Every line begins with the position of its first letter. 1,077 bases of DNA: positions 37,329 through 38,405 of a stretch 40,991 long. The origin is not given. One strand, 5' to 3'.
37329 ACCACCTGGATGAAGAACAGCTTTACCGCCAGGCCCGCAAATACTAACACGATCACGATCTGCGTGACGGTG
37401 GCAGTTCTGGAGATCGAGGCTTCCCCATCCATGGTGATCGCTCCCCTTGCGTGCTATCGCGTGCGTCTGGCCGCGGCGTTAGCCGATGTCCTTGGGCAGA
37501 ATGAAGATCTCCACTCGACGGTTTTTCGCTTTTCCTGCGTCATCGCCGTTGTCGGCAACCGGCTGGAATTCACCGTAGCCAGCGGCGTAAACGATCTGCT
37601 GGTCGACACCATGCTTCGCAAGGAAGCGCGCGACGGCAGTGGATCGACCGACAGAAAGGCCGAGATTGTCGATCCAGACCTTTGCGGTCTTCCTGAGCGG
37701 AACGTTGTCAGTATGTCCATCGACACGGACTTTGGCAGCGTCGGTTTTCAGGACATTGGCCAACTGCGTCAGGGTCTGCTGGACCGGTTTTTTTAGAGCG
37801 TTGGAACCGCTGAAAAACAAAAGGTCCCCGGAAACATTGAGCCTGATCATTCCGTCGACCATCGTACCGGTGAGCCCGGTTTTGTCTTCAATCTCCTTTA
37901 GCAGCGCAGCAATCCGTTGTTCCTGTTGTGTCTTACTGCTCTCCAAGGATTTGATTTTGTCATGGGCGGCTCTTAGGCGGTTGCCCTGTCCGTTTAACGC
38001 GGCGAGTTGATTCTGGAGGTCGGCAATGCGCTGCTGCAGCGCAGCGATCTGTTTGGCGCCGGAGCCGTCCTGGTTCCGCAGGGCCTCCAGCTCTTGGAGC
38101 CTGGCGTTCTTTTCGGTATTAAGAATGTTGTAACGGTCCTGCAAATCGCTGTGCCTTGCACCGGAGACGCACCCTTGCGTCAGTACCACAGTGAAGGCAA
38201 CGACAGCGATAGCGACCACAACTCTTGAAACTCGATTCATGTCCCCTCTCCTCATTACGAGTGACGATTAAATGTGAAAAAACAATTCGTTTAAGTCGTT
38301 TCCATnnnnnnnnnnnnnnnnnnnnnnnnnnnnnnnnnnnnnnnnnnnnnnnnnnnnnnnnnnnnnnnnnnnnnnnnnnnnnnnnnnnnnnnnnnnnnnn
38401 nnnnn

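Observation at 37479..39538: Three-gene peptidoglycan-binding module inserted between ftsL and ftsI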

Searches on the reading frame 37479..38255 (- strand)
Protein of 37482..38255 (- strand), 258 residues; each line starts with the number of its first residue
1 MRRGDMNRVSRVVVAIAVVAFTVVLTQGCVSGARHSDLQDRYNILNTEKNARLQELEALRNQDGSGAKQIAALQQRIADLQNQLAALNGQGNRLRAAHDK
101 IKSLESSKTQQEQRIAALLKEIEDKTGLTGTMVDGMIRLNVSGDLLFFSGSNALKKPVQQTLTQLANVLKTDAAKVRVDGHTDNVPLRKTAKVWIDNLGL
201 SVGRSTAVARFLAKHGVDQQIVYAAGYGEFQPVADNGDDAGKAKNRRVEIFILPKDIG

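Call 5: search_protein_families(library=pfam, proteins=[window:37482-38255:-], max_evalue=0.1)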
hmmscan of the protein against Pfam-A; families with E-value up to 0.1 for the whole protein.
seq(258 aa): 24 families
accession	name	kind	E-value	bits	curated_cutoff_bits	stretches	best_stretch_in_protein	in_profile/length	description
PF00691.25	OmpA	-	6e-16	59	27.2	1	147-246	2-98/98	OmpA family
PF05859.17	Mis12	-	0.00038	20.7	25.7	1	43-171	85-187/231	Mis12 protein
PF08614.16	ATG16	-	0.00072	20.2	33.7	1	35-123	24-133/200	Autophagy protein 16 (ATG16)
PF16888.10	YwqH-like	-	0.00077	20.1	33.7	1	68-116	3-51/123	YwqH-like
PF25764.1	KIF21A_4th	-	0.0032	17.6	33.1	1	36-124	64-146/183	KIF21A-like domain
PF06810.17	Phage_scaffold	-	0.0065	16.9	35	1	35-125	29-127/170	Phage capsid assembly scaffolding protein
PF23991.1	DUF7310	-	0.0067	17.3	40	1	51-101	20-70/83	Coiled-coil region of unknown function (DUF7310)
PF06005.17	ZapB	-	0.0072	17.2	31.5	1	53-123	3-70/71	Cell division protein ZapB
PF25802.1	WWC1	-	0.015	15.7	27.8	1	39-118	43-117/135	WWC1-like, helical hairpin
PF04108.17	ATG17_like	-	0.015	15.2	43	1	63-130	121-193/355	Autophagy protein ATG17-like domain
PF10046.14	BLOC1_2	-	0.016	16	33.4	1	43-118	9-84/96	Biogenesis of lysosome-related organelles complex-1 subunit 2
PF08656.15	DASH_Dad3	-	0.024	15.1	23.1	1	93-133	18-58/76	DASH complex subunit Dad3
PF07851.19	TMEM120A-B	-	0.026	14.2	29.8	1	36-136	5-103/324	TMEM120A/B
PF21506.2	Knl-2-like_dom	-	0.029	14.7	27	1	206-223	28-45/54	Kinetochore null protein 2-like domain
PF07160.18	SKA1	-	0.034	14.4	29.6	1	48-123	12-88/243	Spindle and kinetochore-associated protein 1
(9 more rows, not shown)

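Call 8: find_homologous_proteins(query=window:37482-38240:-, max_evalue=0.00001)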
Query seq(253 aa) (253 aa): 3277 proteins with E <= 0.00001 among 5454 candidates; the best 120 are listed.
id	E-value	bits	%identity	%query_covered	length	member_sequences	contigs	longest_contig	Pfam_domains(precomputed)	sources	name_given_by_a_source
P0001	2.1e-156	536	100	100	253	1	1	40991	PF00691.26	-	-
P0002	2.9e-29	120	36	91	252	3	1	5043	PF00691.26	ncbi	-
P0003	2.3e-27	114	36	78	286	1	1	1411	PF00691.26,PF00170.27,PF01166.24,PF14362.12,PF04977.21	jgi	jgi:chemotaxis protein MotB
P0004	1.3e-26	112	35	94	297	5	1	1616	PF00691.26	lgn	-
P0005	2.0e-26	111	30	99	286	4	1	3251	PF00691.26,PF00170.27,PF04977.21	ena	-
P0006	3.5e-26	110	34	90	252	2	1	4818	PF00691.26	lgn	-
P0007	1.1e-25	109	35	78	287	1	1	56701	PF00691.26,PF11932.14,PF25994.1,PF19220.7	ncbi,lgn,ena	-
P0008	1.2e-25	109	31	96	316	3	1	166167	PF00691.26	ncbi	ncbi:OmpA family protein [Bacteroidota bacterium]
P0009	1.3e-25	109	31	92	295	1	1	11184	PF00691.26,PF24161.2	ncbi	ncbi:MAG: OmpA family protein [Polyangiales bacterium]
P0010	1.8e-25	108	34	97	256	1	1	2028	PF00691.26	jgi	jgi:chemotaxis protein MotB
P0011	2.1e-25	108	32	94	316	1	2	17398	PF00691.26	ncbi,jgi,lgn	-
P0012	3.0e-25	107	31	97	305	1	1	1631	PF00691.26,PF24161.2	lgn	-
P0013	3.4e-25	107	35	78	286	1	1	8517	PF00691.26,PF14362.12,PF10422.15,PF04977.21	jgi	jgi:chemotaxis protein MotB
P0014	8.5e-25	106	34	76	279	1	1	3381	PF00691.26,PF11932.14,PF00170.27,PF06005.19,PF20529.4,PF11559.14,PF01166.24,PF07407.18,PF04977.21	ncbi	-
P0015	9.0e-25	106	34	78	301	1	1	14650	PF00691.26,PF11932.14,PF00170.27,PF01166.24,PF25450.2,PF25764.2,PF06156.19,PF14915.13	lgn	-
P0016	1.1e-24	106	33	83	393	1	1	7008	PF00691.26,PF15070.12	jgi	jgi:chemotaxis protein MotB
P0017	2.0e-24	105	30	92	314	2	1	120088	PF00691.26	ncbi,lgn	-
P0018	2.2e-24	105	33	73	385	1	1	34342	PF00691.26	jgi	jgi:chemotaxis protein MotB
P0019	2.3e-24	104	36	73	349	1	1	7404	PF00691.26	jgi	jgi:chemotaxis protein MotB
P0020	2.9e-24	104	37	79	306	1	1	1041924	PF00691.26,PF15905.11,PF11559.14,PF19220.7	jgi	jgi:chemotaxis protein MotB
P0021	2.9e-24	104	30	94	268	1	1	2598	PF00691.26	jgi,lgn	jgi:chemotaxis protein MotB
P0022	3.0e-24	104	32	98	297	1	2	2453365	PF00691.26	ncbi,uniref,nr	ncbi:OmpA family protein [Vaginella massiliensis]|uniref:OmpA family protein n=1 Tax=Vaginella massi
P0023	3.4e-24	104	34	73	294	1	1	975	PF00691.26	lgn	-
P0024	3.5e-24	104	28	93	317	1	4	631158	PF00691.26,PF14942.12,PF06785.17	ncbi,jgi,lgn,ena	-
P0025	3.8e-24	104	38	45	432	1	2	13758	PF00691.26,PF13677.12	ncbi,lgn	-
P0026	4.1e-24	104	34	73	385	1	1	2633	PF00691.26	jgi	jgi:chemotaxis protein MotB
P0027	4.1e-24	104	33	73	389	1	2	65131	PF00691.26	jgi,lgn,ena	-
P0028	4.1e-24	104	36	80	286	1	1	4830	PF00691.26,PF00170.27,PF11559.14,PF01166.24,PF24161.2,PF04977.21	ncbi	-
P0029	5.6e-24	103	34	77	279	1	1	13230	PF00691.26,PF11932.14,PF00170.27,PF01166.24,PF04977.21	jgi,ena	-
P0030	5.8e-24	103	36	75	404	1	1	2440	PF00691.26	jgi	jgi:chemotaxis protein MotB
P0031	6.0e-24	103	34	90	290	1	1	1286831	PF00691.26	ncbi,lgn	-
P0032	7.2e-24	103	33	99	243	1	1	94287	PF00691.26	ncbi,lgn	-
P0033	7.5e-24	103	33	87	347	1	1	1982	PF00691.26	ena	-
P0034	9.3e-24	102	32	84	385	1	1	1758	PF00691.26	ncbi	-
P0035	9.9e-24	102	37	66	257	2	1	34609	PF00691.26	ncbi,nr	ncbi:MAG: hypothetical protein JWN25_2713 [Verrucomicrobiales bacterium]|nr:hypothetical protein [Ve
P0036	1.1e-23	102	39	80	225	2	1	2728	PF00691.26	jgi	-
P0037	1.2e-23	102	33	97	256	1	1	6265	PF00691.26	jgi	jgi:chemotaxis protein MotB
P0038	1.2e-23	102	33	87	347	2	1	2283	PF00691.26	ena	-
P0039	1.4e-23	102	33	83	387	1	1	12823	PF00691.26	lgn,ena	-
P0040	1.4e-23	102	29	94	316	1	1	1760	PF00691.26,PF24161.2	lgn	-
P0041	1.4e-23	102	32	96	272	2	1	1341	PF00691.26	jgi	jgi:chemotaxis protein MotB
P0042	1.4e-23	102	35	78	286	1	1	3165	PF00691.26,PF06156.19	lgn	-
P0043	1.5e-23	102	29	94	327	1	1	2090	PF00691.26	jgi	jgi:chemotaxis protein MotB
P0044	1.7e-23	102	34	98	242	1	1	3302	PF00691.26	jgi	jgi:chemotaxis protein MotB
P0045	1.8e-23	102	34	75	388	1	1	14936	PF00691.26,PF10473.15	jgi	jgi:chemotaxis protein MotB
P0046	2.0e-23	101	35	83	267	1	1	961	PF00691.26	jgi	jgi:chemotaxis protein MotB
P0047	2.1e-23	101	39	70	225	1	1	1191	PF00691.26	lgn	-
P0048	2.1e-23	101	35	87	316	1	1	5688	PF00691.26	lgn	-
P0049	2.2e-23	101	32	96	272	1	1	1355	PF00691.26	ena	-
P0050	2.2e-23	101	40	66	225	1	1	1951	PF00691.26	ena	-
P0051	2.3e-23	101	29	94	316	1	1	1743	PF00691.26,PF24161.2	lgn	-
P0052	2.5e-23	101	37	75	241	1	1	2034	PF00691.26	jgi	-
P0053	2.6e-23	101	37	75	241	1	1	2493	PF00691.26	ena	-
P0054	2.6e-23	101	30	94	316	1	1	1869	PF00691.26,PF24161.2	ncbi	-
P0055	2.7e-23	101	30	97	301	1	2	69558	PF00691.26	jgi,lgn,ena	-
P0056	2.7e-23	101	33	83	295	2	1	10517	PF00691.26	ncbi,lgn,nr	ncbi:MAG: OmpA family protein [Nitrospirae bacterium]|nr:OmpA family protein [Nitrospirota bacterium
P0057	2.8e-23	101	30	94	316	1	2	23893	PF00691.26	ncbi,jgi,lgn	jgi:chemotaxis protein MotB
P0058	2.9e-23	101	30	94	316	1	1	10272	PF00691.26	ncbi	-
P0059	3.0e-23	101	32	97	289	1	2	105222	PF00691.26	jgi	jgi:chemotaxis protein MotB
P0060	3.0e-23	101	29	94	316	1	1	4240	PF00691.26,PF24161.2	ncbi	-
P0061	3.1e-23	101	37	74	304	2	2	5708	PF00691.26,PF09728.15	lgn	-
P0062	3.2e-23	101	33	75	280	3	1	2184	PF00691.26,PF00170.27,PF11559.14,PF04977.21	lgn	-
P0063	3.3e-23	101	31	88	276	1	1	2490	PF00691.26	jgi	jgi:chemotaxis protein MotB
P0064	3.3e-23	101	29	94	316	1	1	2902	PF00691.26,PF24161.2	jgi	-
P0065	3.6e-23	101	35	84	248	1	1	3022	PF00691.26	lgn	-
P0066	3.8e-23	100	35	87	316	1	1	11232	PF00691.26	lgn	-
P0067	3.8e-23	100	29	94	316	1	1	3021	PF00691.26,PF24161.2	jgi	-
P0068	4.1e-23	100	37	61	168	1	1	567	PF00691.26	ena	-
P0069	4.4e-23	100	35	87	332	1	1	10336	PF00691.26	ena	-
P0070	4.5e-23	100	38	70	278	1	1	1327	PF00691.26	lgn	-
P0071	4.9e-23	100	33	98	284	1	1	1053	PF00691.26,PF25450.2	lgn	-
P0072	5.4e-23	100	31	88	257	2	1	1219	PF00691.26,PF11559.14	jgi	jgi:chemotaxis protein MotB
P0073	5.7e-23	100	31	88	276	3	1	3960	PF00691.26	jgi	jgi:chemotaxis protein MotB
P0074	6.4e-23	100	39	65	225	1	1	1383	PF00691.26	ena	-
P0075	6.5e-23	100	32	73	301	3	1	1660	PF00691.26,PF06005.19,PF07926.18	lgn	-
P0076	6.5e-23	100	34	72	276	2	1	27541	PF00691.26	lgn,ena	-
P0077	6.7e-23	100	35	80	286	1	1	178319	PF00691.26,PF07716.21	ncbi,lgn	ncbi:MAG TPA: OmpA family protein [Geobacteraceae bacterium]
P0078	7.1e-23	100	36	75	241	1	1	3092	PF00691.26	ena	-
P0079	7.4e-23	100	30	99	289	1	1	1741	PF00691.26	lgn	-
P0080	7.9e-23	99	34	80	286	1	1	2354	PF00691.26,PF00170.27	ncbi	-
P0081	8.4e-23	99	38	73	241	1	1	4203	PF00691.26,PF08614.17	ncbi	-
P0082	8.5e-23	99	31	94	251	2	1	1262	PF00691.26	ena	-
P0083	8.5e-23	99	36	75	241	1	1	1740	PF00691.26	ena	-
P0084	8.6e-23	99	36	82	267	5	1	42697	PF00691.26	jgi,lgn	jgi:chemotaxis protein MotB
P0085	8.6e-23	99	36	75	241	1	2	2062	PF00691.26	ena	-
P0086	9.0e-23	99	33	94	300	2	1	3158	PF00691.26,PF27695.1,PF19220.7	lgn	-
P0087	9.1e-23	99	36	75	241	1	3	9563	PF00691.26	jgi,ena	-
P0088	9.4e-23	99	39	66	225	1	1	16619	PF00691.26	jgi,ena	-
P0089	9.8e-23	99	29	96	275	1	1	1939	PF00691.26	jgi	jgi:chemotaxis protein MotB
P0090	1.0e-22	99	33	88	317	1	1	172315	PF00691.26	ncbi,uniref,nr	ncbi:OmpA family protein [Aureivirga marina]|uniref:OmpA family protein n=1 Tax=Aureivirga marina Ta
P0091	1.0e-22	99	37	79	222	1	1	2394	PF00691.26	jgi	-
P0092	1.0e-22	99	39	66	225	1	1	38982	PF00691.26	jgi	-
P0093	1.1e-22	99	30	96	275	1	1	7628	PF00691.26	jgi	jgi:chemotaxis protein MotB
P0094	1.1e-22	99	30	94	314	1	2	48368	PF00691.26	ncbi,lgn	ncbi:MAG: OmpA family protein [Flavobacteriales bacterium]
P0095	1.1e-22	99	37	74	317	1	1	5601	PF00691.26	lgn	-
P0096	1.1e-22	99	36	75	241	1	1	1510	PF00691.26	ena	-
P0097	1.1e-22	99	38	74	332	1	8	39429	PF00691.26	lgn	-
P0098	1.1e-22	99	36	75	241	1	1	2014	PF00691.26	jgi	-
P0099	1.2e-22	99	36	75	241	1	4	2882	PF00691.26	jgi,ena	-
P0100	1.2e-22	99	36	75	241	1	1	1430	PF00691.26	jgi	-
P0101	1.2e-22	99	31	88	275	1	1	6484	PF00691.26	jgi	jgi:chemotaxis protein MotB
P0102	1.2e-22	99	36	75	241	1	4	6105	PF00691.26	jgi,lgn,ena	-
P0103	1.2e-22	99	36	75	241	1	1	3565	PF00691.26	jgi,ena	-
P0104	1.3e-22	99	35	87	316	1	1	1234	PF00691.26,PF23649.2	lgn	-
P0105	1.3e-22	99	39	74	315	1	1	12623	PF00691.26,PF19220.7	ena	-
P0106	1.3e-22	99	29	94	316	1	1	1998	PF00691.26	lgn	-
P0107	1.3e-22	99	28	95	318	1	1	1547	PF00691.26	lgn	-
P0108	1.7e-22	98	34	72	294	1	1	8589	PF00691.26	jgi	-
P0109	1.8e-22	98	32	78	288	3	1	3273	PF00691.26,PF27605.1,PF04977.21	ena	-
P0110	1.8e-22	98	29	94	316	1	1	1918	PF00691.26,PF24161.2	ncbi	-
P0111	1.8e-22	98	32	93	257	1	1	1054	PF00691.26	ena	-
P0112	1.8e-22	98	31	93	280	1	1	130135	PF00691.26,PF25764.2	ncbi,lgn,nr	ncbi:MAG: OmpA family protein [Deltaproteobacteria bacterium]|nr:OmpA family protein [Deltaproteobac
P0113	1.9e-22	98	29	96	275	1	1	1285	PF00691.26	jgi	jgi:chemotaxis protein MotB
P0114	1.9e-22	98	30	96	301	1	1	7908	PF00691.26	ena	-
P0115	2.2e-22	98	32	87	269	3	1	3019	PF00691.26,PF19220.7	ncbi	ncbi:MAG: OmpA family protein, partial [Desulfobacterales bacterium]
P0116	2.2e-22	98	36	75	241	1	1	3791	PF00691.26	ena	-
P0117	2.2e-22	98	34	70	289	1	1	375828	PF00691.26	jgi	jgi:chemotaxis protein MotB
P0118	2.5e-22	98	29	96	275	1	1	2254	PF00691.26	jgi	jgi:chemotaxis protein MotB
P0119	2.5e-22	98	35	86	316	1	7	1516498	PF00691.26,PF14362.12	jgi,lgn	jgi:chemotaxis protein MotB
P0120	2.6e-22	98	36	75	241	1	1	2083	PF00691.26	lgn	-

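Call 10: find_encoding_contigs(protein=P0002, flank=10000, max_places=4)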
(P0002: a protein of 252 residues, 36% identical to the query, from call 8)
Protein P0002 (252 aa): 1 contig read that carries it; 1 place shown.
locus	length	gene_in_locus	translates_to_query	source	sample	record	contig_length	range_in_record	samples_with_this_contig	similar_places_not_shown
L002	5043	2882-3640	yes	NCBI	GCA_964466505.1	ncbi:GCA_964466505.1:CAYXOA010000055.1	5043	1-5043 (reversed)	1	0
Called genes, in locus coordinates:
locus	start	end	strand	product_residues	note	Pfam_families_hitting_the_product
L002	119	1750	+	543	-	PF00122:E1-E2_ATPase, PF00702:Hydrolase, PF12710:HAD (faint), PF08282:Hydrolase_3 (faint)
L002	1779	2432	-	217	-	PF05157:MshEN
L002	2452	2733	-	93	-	PF00708:Acylphosphatase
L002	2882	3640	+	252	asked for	PF00691:OmpA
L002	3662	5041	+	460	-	?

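Call 11: find_encoding_contigs(protein=P0006, flank=10000, max_places=4)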
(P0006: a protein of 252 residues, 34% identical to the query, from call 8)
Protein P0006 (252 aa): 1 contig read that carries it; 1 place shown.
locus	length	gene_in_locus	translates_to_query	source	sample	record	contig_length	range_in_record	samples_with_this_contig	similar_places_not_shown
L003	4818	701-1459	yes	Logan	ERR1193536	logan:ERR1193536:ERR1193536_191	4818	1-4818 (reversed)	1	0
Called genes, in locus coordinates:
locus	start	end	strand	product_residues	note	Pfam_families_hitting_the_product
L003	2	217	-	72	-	?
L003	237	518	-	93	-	PF00708:Acylphosphatase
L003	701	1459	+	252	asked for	PF00691:OmpA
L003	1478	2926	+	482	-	PF12729:4HB_MCP_1 (weak), PF00672:HAMP, PF00990:GGDEF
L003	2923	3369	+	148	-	-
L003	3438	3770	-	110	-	-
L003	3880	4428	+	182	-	PF22769:DCD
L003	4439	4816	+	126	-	?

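Call 24: search_protein_families(library=ncbifam, proteins=[window:37479-38240:-], max_evalue=0.01)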
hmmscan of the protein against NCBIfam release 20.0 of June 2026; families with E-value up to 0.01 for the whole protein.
window:37479-38240:- (253 aa): 49 families (the best 25 are shown)
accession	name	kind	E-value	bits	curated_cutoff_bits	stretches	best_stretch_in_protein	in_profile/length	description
NF006541.1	PRK09038.1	equivalog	1.1e-32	113.7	283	1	65-248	68-249/253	flagellar motor protein MotD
TIGR03350.1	type_VI_ompA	equivalog_domain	5.5e-30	104.1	139.8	1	110-247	2-137/137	type VI secretion system protein TssL, long form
NF053611.1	YiaD_Gzip_OmpA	equivalog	3.9e-27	95.3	175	1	112-247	76-206/206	YiaD family glycine zipper/OmpA-like lipoprotein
NF006547.1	PRK09040.1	equivalog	8.7e-25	87.4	194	1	102-250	52-203/213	hypothetical protein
NF005999.0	PRK08126.1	subfamily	3.2e-24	85.5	571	1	82-247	267-430/432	hypothetical protein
NF005831.1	PRK07734.1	equivalog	1.4e-23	83.9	301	1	59-249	61-250/250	flagellar motor protein MotB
NF005444.0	PRK07033.1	equivalog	3.5e-23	82.3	520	1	103-249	279-423/438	DotU family type VI secretion system protein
NF006508.0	PRK08944.1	subfamily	3.9e-23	82.2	259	1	67-248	121-288/304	MotB family protein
NF006542.0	PRK09039.1-1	equivalog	1.1e-21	77.5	388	1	133-245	502-622/627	peptidoglycan -binding protein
NF053612.1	anchor_PA1041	equivalog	2.8e-21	76.6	250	1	128-247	121-235/236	PA1041 family peptidoglycan-binding anchor lipoprotein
NF006544.0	PRK09039.1-3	equivalog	4.2e-21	75.9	362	1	137-245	223-338/343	peptidoglycan -binding protein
NF053585.1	OMP_LP_YfiB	equivalog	4.4e-21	75.4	128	1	131-248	49-161/163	outer membrane lipoprotein YfiB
NF006543.0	PRK09039.1-2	equivalog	7.9e-21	75.2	305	1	137-245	231-345/350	peptidoglycan -binding protein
NF053613.1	OMP_toxin_LptF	equivalog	5.3e-20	72.2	400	1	57-247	69-245/256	lipotoxin F family OmpA-related lipoprotein LptF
NF006546.0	PRK09039.1-5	equivalog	2.5e-18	66.5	615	1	56-245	137-338/343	peptidoglycan -binding protein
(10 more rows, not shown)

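Call 28: find_encoding_contigs(protein=window:37479-38240:-, flank=10000, max_places=4)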
Protein window:37479-38240:- (253 aa): 1 contig read that carries it; 1 place shown.
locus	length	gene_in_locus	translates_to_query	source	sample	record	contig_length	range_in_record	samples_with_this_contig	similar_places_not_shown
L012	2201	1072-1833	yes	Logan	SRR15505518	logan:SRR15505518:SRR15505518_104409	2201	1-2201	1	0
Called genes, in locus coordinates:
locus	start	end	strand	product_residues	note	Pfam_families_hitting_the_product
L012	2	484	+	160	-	?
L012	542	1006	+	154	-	PF01476:LysM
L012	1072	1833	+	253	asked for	PF00691:OmpA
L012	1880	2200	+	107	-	?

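Call 44: search_solved_structures(query=window:37479-38240:-, max_evalue=0.00001)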
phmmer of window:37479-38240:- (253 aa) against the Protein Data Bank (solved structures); distinct sequences matched with E-value up to 0.00001: 45.
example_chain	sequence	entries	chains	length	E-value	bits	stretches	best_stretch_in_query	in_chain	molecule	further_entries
6ysf_A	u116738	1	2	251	2.8e-16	63.2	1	132-251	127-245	Chemotaxis motB protein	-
8ucs_A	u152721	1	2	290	4.1e-16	62.7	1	132-251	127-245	OmpA family protein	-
6ysl_A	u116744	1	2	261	1.4e-15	61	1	97-250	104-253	Motility protein B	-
4b62_A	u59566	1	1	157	1.1e-11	48.2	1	127-248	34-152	TSSL1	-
2k1s_A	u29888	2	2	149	1.6e-11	47.6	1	116-249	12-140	Inner membrane lipoprotein yiaD | Probable lipoprotein YiaD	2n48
5wtp_A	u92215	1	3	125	3.9e-11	46.4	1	139-247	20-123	OmpA family protein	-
3khn_A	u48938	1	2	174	6.5e-11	45.7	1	115-248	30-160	MotB protein, putative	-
9yed_CP1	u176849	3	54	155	9e-11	45.2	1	104-248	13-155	Chemotaxis protein PomB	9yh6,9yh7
3wpx_A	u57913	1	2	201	9.2e-11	45.2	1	103-248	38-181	PomB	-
3wpw_A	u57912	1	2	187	1.1e-10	44.9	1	103-248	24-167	PomB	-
8bri_F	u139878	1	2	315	2.4e-10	43.8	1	103-248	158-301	Flagellar motor protein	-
5wtl_A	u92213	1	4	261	2.8e-10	43.6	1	139-247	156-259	OmpA family protein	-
8zyv_A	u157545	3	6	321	2.9e-10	43.6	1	103-248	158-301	PomB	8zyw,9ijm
8zyz_A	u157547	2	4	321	2.9e-10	43.6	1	103-248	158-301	PomB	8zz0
6iki_A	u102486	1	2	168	4.6e-10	42.9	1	130-247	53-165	YfiB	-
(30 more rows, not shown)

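Call 57: predict_structure(alignment_id=A1)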
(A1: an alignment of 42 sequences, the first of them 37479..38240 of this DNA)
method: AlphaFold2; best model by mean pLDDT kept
length: 253 residues; sequences in the alignment: 42
mean_pLDDT: 87.4   pTM: 0.67
mean pLDDT of the five models: 87.4, 85.9, 85.6, 83.5, 81.0
residues with pLDDT >= 90: 148; 70-90: 82; 50-70: 18; < 50: 5
segments of 3 or more residues with pLDDT < 50: 23-25
pLDDT, mean of each block of 10 residues (from residue 1): 63 69 56 80 83 79 86 88 89 95 93 96 94 91 92 96 94 94 92 95 98 97 84 91 95 66
secondary structure, 60 per line:
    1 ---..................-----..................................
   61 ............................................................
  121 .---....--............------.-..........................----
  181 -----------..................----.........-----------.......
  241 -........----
elements in order: H4-21 H27-121 E125-128 E131-137 H138-141 H151-167 E168-176 H192-209 E217-222 H234-240 E242-249
